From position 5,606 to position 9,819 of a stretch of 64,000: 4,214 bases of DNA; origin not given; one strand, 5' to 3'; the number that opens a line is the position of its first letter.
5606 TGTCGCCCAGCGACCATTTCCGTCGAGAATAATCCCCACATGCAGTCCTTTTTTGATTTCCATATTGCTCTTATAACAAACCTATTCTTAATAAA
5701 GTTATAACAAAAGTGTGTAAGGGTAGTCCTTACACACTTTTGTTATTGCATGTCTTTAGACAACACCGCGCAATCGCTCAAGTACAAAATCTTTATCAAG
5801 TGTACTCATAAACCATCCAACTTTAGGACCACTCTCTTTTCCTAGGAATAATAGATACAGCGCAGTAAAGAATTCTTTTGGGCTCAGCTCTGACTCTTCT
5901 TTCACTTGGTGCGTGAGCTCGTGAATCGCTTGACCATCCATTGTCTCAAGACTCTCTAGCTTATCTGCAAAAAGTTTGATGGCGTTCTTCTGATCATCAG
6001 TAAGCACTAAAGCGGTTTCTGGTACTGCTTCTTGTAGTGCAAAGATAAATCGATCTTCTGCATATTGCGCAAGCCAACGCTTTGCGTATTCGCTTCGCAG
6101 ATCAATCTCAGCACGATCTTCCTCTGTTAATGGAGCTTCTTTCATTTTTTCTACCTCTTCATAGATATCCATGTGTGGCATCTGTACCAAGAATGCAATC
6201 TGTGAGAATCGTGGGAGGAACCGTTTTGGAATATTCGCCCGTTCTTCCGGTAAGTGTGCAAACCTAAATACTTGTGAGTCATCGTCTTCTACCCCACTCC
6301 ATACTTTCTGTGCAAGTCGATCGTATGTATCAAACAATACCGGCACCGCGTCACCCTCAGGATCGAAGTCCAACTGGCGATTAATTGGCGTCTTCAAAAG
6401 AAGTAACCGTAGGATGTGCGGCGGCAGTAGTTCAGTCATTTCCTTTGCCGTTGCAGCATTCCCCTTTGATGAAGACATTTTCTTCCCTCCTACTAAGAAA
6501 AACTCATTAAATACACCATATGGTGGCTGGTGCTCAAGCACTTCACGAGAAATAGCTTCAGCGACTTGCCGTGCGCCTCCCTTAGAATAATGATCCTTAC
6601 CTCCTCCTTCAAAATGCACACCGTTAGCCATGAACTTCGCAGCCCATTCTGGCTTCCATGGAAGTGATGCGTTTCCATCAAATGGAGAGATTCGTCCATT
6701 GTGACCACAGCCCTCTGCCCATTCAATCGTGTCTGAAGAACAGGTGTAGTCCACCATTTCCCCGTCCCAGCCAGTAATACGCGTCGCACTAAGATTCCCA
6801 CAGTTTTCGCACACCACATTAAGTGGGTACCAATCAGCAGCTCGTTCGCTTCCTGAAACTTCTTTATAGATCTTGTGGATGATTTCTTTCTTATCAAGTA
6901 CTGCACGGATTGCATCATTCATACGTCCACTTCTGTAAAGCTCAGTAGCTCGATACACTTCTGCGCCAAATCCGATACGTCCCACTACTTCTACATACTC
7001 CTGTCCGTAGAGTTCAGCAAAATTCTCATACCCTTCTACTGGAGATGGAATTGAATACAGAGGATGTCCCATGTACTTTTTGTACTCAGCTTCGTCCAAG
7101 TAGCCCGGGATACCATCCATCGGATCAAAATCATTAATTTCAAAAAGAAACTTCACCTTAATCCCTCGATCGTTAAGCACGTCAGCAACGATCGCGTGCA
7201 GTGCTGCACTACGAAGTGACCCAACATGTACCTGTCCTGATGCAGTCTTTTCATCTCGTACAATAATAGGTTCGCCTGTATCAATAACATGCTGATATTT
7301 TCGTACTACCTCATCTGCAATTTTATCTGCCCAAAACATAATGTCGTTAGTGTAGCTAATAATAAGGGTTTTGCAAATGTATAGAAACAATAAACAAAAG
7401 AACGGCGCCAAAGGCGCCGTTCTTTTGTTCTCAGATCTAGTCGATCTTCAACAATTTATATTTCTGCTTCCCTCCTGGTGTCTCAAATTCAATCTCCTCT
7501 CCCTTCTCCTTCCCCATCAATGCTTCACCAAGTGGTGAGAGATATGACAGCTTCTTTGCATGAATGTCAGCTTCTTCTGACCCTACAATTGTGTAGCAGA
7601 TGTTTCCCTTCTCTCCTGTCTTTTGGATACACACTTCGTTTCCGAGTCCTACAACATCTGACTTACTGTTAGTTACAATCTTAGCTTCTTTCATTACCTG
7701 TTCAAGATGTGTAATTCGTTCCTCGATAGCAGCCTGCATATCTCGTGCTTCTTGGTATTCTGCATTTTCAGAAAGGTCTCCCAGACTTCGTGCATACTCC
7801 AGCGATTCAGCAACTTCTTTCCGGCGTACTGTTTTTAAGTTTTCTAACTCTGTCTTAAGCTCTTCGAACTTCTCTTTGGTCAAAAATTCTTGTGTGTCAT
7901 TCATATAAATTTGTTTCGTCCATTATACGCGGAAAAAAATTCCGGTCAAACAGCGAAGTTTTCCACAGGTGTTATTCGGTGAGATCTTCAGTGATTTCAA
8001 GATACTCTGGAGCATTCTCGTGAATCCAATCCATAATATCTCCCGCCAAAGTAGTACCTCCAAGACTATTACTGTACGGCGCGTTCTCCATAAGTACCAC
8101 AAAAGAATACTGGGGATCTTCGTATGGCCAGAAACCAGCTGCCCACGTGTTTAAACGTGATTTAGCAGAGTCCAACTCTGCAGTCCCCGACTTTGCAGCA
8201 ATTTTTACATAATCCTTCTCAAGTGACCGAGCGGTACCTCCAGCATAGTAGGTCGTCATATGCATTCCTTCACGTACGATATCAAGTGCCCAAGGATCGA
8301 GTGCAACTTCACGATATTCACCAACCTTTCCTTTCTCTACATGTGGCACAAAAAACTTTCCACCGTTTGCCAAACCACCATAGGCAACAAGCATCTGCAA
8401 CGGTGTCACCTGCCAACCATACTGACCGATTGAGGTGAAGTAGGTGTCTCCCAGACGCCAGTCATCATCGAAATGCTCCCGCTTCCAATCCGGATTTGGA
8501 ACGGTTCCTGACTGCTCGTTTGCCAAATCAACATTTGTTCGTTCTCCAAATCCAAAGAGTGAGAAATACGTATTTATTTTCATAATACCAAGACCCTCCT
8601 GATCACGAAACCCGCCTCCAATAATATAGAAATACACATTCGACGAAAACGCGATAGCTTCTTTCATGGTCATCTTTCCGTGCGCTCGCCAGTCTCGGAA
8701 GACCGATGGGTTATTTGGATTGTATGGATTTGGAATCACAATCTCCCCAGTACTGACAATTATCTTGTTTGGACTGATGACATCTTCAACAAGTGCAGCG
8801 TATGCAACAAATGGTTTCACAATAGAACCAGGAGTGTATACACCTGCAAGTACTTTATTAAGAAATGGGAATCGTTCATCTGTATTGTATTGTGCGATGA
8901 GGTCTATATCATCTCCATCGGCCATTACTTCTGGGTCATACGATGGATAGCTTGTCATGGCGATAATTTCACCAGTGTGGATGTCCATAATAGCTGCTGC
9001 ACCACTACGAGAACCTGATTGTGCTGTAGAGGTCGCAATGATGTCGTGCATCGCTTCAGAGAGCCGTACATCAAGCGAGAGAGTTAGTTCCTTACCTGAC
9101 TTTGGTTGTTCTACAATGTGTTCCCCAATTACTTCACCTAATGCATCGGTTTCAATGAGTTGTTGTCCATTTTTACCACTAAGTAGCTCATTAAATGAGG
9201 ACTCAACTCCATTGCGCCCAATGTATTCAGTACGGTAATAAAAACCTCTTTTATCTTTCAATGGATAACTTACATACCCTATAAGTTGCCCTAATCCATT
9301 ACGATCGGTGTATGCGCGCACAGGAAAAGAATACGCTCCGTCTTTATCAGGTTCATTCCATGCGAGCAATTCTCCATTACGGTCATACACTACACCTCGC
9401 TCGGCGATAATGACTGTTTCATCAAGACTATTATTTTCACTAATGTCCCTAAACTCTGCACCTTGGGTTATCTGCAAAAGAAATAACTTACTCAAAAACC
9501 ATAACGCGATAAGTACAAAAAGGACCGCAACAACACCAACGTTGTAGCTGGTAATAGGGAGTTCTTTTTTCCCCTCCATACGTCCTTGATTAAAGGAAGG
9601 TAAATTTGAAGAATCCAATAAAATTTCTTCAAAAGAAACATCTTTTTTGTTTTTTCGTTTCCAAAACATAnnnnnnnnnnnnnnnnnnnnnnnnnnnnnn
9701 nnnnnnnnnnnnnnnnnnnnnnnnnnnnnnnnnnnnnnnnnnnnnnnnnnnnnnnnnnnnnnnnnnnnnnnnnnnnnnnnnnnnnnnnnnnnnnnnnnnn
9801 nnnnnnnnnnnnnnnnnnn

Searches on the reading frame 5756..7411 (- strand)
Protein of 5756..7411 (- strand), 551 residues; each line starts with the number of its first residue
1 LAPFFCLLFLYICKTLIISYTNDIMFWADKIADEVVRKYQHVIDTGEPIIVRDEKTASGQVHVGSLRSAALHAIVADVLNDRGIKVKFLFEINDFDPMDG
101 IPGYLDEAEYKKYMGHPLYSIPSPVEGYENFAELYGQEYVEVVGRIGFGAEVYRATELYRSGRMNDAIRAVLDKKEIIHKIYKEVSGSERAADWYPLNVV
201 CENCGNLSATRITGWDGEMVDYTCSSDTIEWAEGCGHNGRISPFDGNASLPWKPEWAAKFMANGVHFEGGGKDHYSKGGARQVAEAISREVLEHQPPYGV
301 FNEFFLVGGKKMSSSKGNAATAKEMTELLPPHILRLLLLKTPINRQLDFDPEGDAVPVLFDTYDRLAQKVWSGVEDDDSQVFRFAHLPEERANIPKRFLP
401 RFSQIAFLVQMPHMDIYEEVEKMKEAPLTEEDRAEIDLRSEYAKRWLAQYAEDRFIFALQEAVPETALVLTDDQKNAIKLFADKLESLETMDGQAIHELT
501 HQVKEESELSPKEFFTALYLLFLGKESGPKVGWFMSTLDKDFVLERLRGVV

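Call 82: search_protein_families(library=pfam, proteins=[window:5756-7411:-], max_evalue=0.00001)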
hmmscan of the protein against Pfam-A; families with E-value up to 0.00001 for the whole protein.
window:5756-7411:- (551 aa): 3 families
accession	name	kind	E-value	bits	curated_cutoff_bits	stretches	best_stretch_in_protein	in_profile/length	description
PF01921.24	tRNA-synt_1f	-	6.9e-85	285.5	27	1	26-379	2-348/360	tRNA synthetases class I (K)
PF19269.4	Anticodon_2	-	1.3e-10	42.2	23.6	1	455-549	39-139/141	Anticodon binding domain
PF01406.26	tRNA-synt_1e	-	4e-07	30.1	27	0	295-350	237-292/301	tRNA synthetases class I (C) catalytic domain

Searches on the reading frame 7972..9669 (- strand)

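Call 82: search_protein_families(library=pfam, proteins=[window:7972-9669:-], max_evalue=0.00001)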
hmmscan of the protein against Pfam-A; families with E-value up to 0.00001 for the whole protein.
window:7972-9669:- (565 aa): 2 families
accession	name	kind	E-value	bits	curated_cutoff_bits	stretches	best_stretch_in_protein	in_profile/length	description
PF00905.27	Transpeptidase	-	2.9e-51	174.9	22.1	1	223-546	1-298/299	Penicillin binding protein transpeptidase domain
PF03717.20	PBP_dimer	-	2.8e-15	57.6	24.4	1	116-183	106-178/180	Penicillin-binding Protein dimerisation domain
